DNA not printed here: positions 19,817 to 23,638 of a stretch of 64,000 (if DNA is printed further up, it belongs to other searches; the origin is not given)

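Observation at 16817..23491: Rhs toxin with a ~1000-aa N-terminal region of unknown type and no T6SS delivery markers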

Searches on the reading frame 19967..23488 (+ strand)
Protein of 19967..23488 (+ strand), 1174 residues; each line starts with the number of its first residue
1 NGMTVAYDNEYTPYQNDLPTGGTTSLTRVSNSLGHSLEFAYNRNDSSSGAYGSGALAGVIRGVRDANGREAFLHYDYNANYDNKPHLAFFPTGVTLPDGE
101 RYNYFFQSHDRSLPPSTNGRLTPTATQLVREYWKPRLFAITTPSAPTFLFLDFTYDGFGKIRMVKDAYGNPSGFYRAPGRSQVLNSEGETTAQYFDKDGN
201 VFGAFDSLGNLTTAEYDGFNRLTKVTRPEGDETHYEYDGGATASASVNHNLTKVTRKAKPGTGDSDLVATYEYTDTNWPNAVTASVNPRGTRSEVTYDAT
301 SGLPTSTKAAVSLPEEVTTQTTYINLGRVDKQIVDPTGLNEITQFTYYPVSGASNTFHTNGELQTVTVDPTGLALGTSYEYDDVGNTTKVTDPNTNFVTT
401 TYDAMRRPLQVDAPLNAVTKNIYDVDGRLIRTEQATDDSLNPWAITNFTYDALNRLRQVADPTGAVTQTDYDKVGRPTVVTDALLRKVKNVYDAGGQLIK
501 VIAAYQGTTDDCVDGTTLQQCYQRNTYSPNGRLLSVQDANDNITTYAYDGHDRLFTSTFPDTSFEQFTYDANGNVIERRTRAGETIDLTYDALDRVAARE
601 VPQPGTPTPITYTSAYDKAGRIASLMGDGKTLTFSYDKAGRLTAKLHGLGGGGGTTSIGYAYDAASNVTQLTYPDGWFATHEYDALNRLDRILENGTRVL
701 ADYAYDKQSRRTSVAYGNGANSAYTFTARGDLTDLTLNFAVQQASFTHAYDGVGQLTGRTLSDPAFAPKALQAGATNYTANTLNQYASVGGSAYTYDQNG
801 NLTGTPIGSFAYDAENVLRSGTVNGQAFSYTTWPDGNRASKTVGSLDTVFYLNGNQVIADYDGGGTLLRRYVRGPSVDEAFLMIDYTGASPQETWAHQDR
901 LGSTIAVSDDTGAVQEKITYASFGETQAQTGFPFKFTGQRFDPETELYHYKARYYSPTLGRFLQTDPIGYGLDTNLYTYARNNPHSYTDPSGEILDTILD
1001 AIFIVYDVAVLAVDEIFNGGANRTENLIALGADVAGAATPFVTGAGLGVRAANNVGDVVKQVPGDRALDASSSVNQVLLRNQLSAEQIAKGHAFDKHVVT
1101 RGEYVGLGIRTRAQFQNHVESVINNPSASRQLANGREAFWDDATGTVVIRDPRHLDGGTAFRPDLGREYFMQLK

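Call 15: search_solved_structures(query=window:19967-23488:+, max_evalue=0.001)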
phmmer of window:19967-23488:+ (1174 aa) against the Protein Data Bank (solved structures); distinct sequences matched with E-value up to 0.001: 27.
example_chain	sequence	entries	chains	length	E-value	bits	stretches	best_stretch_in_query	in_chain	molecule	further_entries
8h8a_A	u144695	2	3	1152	1e-30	109.6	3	900-992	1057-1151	Putative Rhs-family protein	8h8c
8h8b_A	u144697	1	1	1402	3.8e-30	107.7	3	900-996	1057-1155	Putative Rhs-family protein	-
8qjd_A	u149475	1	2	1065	5.9e-27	97.1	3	357-737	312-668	Salmonella bongori Rhs core domain (residues 360-1420)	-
8qjb_A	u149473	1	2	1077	6.4e-27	97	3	357-737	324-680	T6SS-associated Rhs core domain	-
8qjc_A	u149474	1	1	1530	2.7e-26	94.9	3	357-737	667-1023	T6SS-associated Rhs core and toxin domain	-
8qja_A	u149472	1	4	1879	3.6e-25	91.2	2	378-687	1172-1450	Putative type VI secretion system YD repeat-containing Rhs element Vgr protein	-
8cp6_B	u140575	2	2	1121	5.8e-22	80.6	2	895-992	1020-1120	Toxin protein Tse5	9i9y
8uy4_A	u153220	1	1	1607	3.4e-21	78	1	934-992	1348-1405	Tse15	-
7q97_A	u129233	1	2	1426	1.3e-20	76.1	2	373-672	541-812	Rhs family protein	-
8uxt_A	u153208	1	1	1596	3.9e-20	74.5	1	934-992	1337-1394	Tse15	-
9pt5_A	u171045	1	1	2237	6.8e-17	63.8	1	792-1002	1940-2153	Teneurin-like protein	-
9ifo_A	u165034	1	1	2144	1.2e-15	59.6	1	791-992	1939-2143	Teneurin-Like Protein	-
7pq5_L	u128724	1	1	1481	1.7e-15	59.1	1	923-993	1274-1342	Tre23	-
8fjp_A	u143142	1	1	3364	9.1e-12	46.8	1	928-1001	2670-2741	salivary gland surface protein 1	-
9on3_A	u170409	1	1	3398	1.2e-10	43.1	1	929-1004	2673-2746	SGS4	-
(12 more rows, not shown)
